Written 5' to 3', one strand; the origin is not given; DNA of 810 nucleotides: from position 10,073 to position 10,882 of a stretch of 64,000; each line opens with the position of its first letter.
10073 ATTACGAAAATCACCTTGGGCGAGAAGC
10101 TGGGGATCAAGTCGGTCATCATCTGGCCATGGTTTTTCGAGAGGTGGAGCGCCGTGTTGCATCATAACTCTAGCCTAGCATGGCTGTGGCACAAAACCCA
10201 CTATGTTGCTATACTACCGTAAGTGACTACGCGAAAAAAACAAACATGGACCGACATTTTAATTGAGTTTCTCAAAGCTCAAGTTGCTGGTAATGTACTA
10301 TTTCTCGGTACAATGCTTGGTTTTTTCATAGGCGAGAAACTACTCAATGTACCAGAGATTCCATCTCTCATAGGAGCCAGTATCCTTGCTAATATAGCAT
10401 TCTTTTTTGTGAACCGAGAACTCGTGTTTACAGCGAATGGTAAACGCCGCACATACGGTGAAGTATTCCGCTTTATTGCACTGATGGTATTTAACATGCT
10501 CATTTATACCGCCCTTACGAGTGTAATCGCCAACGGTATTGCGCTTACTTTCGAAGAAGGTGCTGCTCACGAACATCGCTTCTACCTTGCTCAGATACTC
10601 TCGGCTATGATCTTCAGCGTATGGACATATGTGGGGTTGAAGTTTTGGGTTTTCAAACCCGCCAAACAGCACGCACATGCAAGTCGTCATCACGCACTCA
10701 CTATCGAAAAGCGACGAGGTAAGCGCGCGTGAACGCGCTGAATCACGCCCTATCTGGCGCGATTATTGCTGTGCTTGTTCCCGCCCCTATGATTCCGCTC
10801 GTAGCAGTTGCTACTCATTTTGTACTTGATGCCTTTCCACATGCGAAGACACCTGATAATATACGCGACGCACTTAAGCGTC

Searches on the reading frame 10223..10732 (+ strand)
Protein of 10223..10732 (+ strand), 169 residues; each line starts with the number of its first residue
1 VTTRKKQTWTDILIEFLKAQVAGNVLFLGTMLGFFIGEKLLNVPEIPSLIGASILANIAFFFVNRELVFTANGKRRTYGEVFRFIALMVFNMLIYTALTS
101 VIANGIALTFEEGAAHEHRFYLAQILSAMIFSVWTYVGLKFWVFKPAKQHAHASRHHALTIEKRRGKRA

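Call 82: search_protein_families(library=pfam, proteins=[window:10223-10732:+], max_evalue=0.0001)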
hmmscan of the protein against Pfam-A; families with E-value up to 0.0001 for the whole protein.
window:10223-10732:+ (169 aa): 1 family
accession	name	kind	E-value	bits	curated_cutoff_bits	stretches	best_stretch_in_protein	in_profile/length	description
PF04138.20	GtrA_DPMS_TM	-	4.7e-10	40.1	26.1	1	30-144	13-117/117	GtrA/DPMS, transmembrane domain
